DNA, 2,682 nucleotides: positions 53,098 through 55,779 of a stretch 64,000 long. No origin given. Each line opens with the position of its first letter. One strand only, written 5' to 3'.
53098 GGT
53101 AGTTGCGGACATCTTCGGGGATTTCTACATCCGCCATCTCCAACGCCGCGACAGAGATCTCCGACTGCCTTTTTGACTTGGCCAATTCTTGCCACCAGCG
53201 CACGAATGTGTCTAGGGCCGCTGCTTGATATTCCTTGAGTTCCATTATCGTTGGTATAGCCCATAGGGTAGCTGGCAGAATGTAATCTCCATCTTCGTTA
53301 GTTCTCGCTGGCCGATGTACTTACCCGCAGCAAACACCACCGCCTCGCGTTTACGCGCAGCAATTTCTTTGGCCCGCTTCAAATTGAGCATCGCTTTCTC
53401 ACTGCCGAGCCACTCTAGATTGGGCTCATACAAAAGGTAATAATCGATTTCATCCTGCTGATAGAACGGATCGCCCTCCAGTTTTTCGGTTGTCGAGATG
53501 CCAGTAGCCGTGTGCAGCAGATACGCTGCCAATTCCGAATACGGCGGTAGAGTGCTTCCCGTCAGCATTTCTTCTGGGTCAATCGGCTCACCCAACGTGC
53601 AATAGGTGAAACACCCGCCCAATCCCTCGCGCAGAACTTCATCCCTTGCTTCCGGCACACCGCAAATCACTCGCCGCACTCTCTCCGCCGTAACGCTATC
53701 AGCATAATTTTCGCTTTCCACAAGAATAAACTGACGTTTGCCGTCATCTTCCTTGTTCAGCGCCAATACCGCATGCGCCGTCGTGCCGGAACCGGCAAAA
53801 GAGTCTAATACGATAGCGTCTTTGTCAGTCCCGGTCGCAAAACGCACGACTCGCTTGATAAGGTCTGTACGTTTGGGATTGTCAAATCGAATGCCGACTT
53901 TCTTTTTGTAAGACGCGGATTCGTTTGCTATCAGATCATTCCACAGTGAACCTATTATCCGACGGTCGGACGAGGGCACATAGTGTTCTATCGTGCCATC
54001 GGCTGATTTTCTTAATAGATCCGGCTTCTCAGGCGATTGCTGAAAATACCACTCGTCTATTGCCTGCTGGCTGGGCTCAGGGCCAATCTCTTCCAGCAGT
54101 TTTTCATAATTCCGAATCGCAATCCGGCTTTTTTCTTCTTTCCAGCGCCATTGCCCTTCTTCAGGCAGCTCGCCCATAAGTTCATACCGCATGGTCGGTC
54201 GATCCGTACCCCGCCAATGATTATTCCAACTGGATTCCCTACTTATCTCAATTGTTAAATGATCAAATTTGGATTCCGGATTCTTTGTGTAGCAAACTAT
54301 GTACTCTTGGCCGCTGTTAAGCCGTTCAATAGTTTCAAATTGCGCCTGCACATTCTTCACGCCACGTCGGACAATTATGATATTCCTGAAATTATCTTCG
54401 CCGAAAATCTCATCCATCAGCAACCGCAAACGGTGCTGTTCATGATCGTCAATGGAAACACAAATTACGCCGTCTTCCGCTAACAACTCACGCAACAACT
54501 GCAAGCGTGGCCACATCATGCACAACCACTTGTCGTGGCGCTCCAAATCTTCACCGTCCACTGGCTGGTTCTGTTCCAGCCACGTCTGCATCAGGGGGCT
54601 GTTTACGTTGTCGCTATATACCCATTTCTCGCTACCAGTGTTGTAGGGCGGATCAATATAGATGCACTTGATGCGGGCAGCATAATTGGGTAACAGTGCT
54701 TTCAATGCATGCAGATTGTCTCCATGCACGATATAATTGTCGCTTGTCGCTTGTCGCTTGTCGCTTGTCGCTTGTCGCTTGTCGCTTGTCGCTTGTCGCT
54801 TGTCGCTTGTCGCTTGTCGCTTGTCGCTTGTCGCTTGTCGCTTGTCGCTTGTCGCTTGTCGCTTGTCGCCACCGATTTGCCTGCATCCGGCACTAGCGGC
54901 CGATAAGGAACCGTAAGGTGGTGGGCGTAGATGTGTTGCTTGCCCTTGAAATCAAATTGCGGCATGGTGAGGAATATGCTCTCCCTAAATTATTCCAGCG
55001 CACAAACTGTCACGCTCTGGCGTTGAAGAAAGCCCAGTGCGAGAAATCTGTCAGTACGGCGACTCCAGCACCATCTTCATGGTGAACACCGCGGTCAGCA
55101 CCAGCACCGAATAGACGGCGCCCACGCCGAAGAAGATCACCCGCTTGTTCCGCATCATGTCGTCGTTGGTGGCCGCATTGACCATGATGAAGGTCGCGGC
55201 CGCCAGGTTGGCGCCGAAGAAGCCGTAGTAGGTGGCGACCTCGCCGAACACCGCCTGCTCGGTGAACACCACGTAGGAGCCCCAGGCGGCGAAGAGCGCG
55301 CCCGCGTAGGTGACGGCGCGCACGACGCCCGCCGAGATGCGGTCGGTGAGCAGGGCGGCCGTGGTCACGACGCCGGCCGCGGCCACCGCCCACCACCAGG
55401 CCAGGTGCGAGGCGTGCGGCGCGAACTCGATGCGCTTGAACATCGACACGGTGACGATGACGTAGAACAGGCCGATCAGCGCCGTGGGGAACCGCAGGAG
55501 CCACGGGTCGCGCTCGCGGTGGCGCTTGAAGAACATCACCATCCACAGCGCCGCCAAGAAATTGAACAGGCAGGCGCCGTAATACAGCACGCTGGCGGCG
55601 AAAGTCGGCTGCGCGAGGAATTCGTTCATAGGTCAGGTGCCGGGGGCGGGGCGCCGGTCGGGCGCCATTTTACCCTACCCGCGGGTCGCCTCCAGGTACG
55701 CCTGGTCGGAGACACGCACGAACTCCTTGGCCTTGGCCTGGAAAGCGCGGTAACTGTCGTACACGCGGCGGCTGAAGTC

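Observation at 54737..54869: Heptanucleotide slipped-strand switch holds a type III methyltransferase OFF (candidate phasevarion)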

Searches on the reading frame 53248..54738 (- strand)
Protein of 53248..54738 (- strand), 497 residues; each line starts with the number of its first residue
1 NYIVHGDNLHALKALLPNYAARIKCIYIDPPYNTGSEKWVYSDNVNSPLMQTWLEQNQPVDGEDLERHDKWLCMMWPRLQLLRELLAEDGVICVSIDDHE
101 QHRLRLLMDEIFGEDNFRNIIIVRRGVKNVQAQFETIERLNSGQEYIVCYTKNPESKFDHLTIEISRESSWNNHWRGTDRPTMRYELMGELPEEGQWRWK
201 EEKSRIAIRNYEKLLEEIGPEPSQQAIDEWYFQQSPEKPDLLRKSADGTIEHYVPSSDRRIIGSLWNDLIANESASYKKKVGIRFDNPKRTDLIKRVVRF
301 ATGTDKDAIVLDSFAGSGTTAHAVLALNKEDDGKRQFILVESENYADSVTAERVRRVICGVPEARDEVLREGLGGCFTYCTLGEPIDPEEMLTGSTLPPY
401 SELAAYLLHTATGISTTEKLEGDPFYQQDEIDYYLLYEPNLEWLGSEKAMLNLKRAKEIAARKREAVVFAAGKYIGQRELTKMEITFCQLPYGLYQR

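Call 7: search_protein_families(library=pfam, proteins=[window:53248-54738:-])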
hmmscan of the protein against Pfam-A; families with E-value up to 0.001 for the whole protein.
window:53248-54738:- (497 aa): 1 family
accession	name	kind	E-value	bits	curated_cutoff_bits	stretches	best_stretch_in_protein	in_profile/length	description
PF01555.25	N6_N4_Mtase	-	3e-31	109.5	26.7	1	23-345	1-214/221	DNA methylase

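Call 8: search_protein_families(library=ncbifam, proteins=[window:53248-54738:-])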
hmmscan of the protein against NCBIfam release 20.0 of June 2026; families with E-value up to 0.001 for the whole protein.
window:53248-54738:- (497 aa): 2 families
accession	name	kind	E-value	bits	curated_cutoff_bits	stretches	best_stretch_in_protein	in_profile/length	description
NF008572.0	PRK11524.1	equivalog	8.3e-08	31.7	292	0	2-54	16-65/294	adenine-specific DNA-methyltransferase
NF050803.1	DnaMtaseCcrMCaul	equivalog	3e-07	29.7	830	1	289-358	190-251/350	adenine-specific DNA-methyltransferase CcrM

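Call 18: find_homologous_proteins(query=window:53248-54738:-)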
Query window:53248-54738:- (497 aa): 8000 proteins with E <= 0.001 among 8000 candidates; the best 120 are listed.
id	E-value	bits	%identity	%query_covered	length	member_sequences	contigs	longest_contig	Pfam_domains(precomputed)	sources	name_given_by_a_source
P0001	5.0e-229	779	66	100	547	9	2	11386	PF01555.25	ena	-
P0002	6.6e-229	779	67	100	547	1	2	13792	PF01555.25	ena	-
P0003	3.2e-228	777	67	100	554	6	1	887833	PF01555.25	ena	-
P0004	4.7e-228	776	66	100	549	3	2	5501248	PF01555.25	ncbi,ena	-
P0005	6.7e-228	776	66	100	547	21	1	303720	PF01555.25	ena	-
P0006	7.7e-228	775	67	100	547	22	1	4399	PF01555.25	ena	-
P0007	8.7e-227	772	67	100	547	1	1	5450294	PF01555.25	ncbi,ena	-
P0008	1.3e-226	771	66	100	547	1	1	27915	PF01555.25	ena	-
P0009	1.5e-226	771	67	100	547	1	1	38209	PF01555.25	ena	-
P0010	3.2e-226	770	66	99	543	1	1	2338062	PF01555.25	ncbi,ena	-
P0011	5.5e-226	769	66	100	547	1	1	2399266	PF01555.25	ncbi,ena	-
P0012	7.8e-226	769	66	100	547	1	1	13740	PF01555.25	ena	-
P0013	8.1e-226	769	67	100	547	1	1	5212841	PF01555.25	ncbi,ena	-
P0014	9.7e-226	768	66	100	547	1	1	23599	PF01555.25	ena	-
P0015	1.1e-225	768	67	100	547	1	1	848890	PF01555.25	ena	-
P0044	1.1e-219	748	65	100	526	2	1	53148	PF01555.25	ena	-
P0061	3.6e-214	730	63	99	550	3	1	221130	PF01555.25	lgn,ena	-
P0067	7.5e-203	693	61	99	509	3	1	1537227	PF01555.25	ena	-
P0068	8.6e-203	693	61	99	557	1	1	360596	PF03602.22,PF01555.25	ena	-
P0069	4.6e-202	690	61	99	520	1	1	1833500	PF01555.25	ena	-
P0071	3.0e-200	684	61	99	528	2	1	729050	PF01555.25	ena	-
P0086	1.9e-183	629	58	100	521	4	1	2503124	PF01555.25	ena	-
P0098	2.8e-180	618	58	100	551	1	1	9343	PF01555.25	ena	-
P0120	1.6e-172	593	48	100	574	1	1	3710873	PF01555.25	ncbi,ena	-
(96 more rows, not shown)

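Call 34: find_encoding_contigs(protein=P0067, flank=3000, max_places=3)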
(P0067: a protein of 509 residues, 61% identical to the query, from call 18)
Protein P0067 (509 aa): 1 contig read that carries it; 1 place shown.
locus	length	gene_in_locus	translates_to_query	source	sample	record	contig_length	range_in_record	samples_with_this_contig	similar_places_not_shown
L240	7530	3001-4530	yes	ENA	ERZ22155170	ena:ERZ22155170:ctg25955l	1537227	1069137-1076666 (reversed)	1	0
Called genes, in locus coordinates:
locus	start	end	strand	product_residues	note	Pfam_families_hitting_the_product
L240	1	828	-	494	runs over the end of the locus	PF00005:ABC_tran, PF24883:NPHP3_N (faint), PF00004:AAA (faint), PF13191:AAA_16 (faint), PF13304:AAA_21 (faint), PF13401:AAA_22 (faint), PF13476:AAA_23 (faint), PF00005:ABC_tran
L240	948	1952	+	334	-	PF13565:HTH_32, PF13683:rve_3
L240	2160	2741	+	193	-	PF00293:NUDIX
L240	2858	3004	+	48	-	-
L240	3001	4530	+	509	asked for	PF01555:N6_N4_Mtase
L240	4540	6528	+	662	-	PF00515:TPR_1, PF07719:TPR_2, PF13181:TPR_8, PF13414:TPR_11, PF00515:TPR_1, PF13414:TPR_11, PF13432:TPR_16, PF00515:TPR_1, +41 more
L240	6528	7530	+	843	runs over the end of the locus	PF04851:ResIII, PF00270:DEAD (weak)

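Call 35: find_encoding_contigs(protein=P0069, flank=3000, max_places=3)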
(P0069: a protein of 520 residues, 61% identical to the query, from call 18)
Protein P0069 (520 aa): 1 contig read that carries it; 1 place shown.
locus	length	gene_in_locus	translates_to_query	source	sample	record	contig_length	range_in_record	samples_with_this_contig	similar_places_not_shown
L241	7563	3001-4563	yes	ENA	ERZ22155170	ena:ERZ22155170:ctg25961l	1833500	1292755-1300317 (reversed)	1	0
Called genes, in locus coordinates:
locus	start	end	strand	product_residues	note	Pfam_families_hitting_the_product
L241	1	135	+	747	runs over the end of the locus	PF14814:UB2H, PF00912:Transgly, PF00905:Transpeptidase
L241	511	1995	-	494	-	PF00005:ABC_tran, PF24883:NPHP3_N (faint), PF00004:AAA (faint), PF02463:SMC_N (faint), PF13175:AAA_15 (faint), PF13191:AAA_16 (faint), PF13304:AAA_21 (faint), PF00005:ABC_tran, +2 more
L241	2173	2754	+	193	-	PF00293:NUDIX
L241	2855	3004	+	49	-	-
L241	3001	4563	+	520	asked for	PF01555:N6_N4_Mtase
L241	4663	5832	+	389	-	PF14294:DUF4372, PF01609:DDE_Tnp_1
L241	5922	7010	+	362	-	PF26363:Phospholipase-like (weak), PF01764:Lipase_3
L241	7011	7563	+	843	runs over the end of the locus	PF04851:ResIII, PF00270:DEAD (weak)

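Call 36: find_encoding_contigs(protein=P0120, flank=3000, max_places=3)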
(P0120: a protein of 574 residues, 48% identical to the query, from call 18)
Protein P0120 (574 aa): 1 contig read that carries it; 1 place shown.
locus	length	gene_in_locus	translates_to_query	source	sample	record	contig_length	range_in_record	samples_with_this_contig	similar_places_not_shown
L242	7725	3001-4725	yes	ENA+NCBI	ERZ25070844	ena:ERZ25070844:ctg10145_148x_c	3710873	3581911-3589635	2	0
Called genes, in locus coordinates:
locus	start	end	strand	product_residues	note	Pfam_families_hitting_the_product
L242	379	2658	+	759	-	PF00580:UvrD-helicase, PF13245:AAA_19, PF13604:AAA_30 (faint), PF01443:Viral_helicase1 (faint), PF13361:UvrD_C, PF13538:UvrD_C_2 (faint), PF21196:PcrA_UvrD_tudor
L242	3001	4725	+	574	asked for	PF01555:N6_N4_Mtase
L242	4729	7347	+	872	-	PF04851:ResIII, PF00270:DEAD (faint)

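Call 48: find_encoding_contigs(protein=P0098, flank=1500, max_places=2)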
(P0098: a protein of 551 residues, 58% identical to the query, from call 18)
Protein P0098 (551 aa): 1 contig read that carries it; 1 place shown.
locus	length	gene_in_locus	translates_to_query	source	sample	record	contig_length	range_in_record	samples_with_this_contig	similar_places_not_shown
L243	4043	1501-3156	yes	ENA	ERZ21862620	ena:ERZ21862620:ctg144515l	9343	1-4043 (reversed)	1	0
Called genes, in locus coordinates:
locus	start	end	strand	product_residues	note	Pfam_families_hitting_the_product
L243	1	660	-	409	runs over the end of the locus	PF01820:Dala_Dala_lig_N, PF07478:Dala_Dala_lig_C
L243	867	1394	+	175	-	-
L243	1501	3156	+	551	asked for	PF01555:N6_N4_Mtase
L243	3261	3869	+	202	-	PF04851:ResIII, PF00270:DEAD (weak)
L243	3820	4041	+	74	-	?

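Call 49: find_encoding_contigs(protein=P0086, flank=1500, max_places=2)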
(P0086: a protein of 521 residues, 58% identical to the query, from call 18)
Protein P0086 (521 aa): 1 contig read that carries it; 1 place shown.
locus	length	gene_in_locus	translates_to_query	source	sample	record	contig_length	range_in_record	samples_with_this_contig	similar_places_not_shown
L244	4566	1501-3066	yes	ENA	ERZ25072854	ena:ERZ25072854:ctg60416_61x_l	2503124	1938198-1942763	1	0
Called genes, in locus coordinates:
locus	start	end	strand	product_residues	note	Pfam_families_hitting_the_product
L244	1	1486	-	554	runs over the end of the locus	PF02734:Dak2, PF21645:FakA-like_M, PF13684:FakA-like_C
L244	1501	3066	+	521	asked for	PF01555:N6_N4_Mtase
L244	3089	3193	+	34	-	-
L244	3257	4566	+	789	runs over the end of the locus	PF00270:DEAD (faint), PF04851:ResIII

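Call 50: find_encoding_contigs(protein=P0044, flank=1500, max_places=2)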
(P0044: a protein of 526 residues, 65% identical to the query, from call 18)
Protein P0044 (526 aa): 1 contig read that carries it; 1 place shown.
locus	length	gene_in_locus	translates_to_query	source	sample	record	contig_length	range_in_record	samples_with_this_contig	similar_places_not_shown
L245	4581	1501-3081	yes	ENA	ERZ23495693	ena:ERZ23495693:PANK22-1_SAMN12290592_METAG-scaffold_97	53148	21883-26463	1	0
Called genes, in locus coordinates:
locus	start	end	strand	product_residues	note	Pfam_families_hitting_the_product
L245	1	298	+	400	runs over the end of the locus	PF01244:Peptidase_M19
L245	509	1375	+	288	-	PF01936:NYN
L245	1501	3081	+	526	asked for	PF01555:N6_N4_Mtase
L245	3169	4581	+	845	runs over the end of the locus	PF04851:ResIII, PF00270:DEAD (faint)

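Call 51: find_encoding_contigs(protein=P0071, flank=1500, max_places=2)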
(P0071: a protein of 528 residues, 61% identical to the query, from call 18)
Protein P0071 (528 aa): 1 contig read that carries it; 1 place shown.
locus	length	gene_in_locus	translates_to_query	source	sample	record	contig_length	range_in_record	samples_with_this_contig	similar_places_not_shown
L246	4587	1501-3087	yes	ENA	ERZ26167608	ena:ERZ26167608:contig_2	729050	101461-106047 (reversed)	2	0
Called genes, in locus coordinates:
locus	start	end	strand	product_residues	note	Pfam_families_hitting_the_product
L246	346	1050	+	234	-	-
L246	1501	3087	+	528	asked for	PF01555:N6_N4_Mtase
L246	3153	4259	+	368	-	PF26363:Phospholipase-like (faint), PF01764:Lipase_3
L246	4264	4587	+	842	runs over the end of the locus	PF04851:ResIII, PF00270:DEAD (weak)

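Call 58: search_protein_families(library=padloc, proteins=[window:53248-54738:-], max_evalue=0.01)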
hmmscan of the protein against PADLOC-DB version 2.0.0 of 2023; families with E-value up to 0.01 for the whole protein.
window:53248-54738:- (497 aa): 36 families (the best 25 are shown)
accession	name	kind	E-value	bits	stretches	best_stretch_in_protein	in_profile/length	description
PDLC03640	MTase_III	-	1.4e-128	428.1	3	1-117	44-161/654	Type III methyltransferase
PDLC03644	MTase_III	-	4.4e-110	367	1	1-495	39-540/542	Type III methyltransferase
PDLC03634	MTase_III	-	1.9e-77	259.6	1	1-347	95-449/621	Type III methyltransferase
PDLC03641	MTase_III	-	2e-62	209.7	1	1-346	105-450/657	Type III methyltransferase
PDLC03635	MTase_III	-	3.1e-48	163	2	1-173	219-368/708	Type III methyltransferase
PDLC03636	MTase_III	-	6.7e-48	161.8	3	66-172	91-194/575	Type III methyltransferase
PDLC03637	MTase_III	-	1.7e-44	150.3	2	1-154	122-265/513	Type III methyltransferase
PDLC03642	MTase_III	-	1.2e-42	144.3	2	1-155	83-219/528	Type III methyltransferase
PDLC03639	MTase_III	-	1e-38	131.1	2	1-137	88-211/639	Type III methyltransferase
PDLC03638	MTase_III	-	5.4e-36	122.2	1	3-360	383-683/816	Type III methyltransferase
PDLC03645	MTase_III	-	3.7e-33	112.6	2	3-121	142-247/709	Type III methyltransferase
PDLC03354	MTase_II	-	3.7e-32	109.9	2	3-186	63-239/425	Type II methyltransferase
PDLC03646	MTase_III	-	1.6e-31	107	2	280-358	762-840/1057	Type III methyltransferase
PDLC03278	MTase_II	-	2.6e-20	71.2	2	272-343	270-341/390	Type II methyltransferase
PDLC03300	MTase_II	-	2.8e-20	70.6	2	2-156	13-166/302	Type II methyltransferase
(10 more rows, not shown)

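Call 71: search_dna_similar(query=window:53248-54738:-, collection=plasmids, mode=protein, max_rows=8)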
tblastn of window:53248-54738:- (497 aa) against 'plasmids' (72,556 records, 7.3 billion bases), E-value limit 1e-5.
Records with a match: 825; places in all: 866; records where one place covers at least 80% of the query: 45.
Best place of each record, by identity: <60% 825.
By first word of the organism name: Escherichia 159; Acinetobacter 75; Salmonella 61; Klebsiella 47; Enterococcus 38; Citrobacter 31; Pseudomonas 24; Bacillus 20; Listeria 17; Lactococcus 16; and 148 more.
By predicted mobility (MOB-suite, as given by PLSDB): non-mobilizable 333; mobilizable 252; conjugative 240.
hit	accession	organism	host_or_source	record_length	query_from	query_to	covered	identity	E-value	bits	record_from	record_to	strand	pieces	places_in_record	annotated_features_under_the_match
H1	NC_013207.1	Alicyclobacillus acidocaldarius subsp. acidocaldarius DSM ...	-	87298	1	497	100%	42.1%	2e-106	355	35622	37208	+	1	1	site-specific DNA-methyltransferase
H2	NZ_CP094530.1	Chryseobacterium oryzae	Single cell,Andong Sikhe (Andong rice ...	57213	1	496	100%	39.9%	6e-104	348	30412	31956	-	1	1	site-specific DNA-methyltransferase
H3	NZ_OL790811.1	Proteus mirabilis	-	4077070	1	496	100%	38.0%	7e-96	325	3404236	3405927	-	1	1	none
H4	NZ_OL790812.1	Proteus mirabilis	-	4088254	1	496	100%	38.0%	7e-96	325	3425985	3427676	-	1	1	none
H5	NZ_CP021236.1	Pontibacter actiniarum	Whole organism,unidentified actinians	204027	1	491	99%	38.3%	3e-81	282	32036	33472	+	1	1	site-specific DNA-methyltransferase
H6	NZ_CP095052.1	Hymenobacter sp. 5317J-9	single cell,air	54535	1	491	99%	37.4%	2e-79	277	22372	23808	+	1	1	site-specific DNA-methyltransferase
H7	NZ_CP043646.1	Hymenobacter sp. NBH84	pure culture,soil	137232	1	491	99%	36.1%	8e-76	266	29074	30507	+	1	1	site-specific DNA-methyltransferase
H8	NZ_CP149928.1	Thioclava sp. GXIMD4216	pure culture,mangrove soil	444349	1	492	99%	33.0%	5e-63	229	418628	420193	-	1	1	site-specific DNA-methyltransferase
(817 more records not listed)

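Call 72: find_encoding_contigs(protein=P0068, flank=600, max_places=2)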
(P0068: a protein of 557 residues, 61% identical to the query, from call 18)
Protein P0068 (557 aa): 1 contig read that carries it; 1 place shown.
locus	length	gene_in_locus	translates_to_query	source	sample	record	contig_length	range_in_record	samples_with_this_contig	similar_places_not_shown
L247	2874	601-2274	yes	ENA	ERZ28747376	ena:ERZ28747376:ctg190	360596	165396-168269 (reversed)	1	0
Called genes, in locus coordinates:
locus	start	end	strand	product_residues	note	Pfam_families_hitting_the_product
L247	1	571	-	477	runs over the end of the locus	PF01425:Amidase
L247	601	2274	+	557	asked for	PF03602:Cons_hypoth95 (faint), PF01555:N6_N4_Mtase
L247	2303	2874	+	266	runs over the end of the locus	-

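Call 73: find_encoding_contigs(protein=P0061, flank=600, max_places=2)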
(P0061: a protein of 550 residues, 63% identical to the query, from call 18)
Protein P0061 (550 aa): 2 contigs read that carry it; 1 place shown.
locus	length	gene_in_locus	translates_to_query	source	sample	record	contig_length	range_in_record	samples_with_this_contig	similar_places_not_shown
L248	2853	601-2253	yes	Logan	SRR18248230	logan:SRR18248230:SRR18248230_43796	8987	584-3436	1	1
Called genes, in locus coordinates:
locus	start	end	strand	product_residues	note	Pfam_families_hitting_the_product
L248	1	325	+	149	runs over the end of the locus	PF00383:dCMP_cyt_deam_1, PF14437:MafB19-deam, PF14439:Bd3614-deam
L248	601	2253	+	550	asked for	PF01555:N6_N4_Mtase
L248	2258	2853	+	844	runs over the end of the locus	PF04851:ResIII, PF00270:DEAD (faint)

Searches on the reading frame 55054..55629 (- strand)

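Call 7: search_protein_families(library=pfam, proteins=[window:55054-55629:-])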
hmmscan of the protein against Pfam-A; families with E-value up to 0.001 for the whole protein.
window:55054-55629:- (192 aa): 1 family
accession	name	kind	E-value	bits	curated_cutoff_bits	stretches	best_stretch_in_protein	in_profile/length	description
PF11992.13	TgpA_N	-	0.00017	21.2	30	1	70-181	11-97/333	TgpA N-terminal domain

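Call 8: search_protein_families(library=ncbifam, proteins=[window:55054-55629:-])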
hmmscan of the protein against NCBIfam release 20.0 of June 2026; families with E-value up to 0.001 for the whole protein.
window:55054-55629:- (192 aa): 0 families

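Call 58: search_protein_families(library=padloc, proteins=[window:55054-55629:-], max_evalue=0.01)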
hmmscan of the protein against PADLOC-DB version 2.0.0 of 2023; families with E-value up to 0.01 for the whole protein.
window:55054-55629:- (192 aa): 0 families
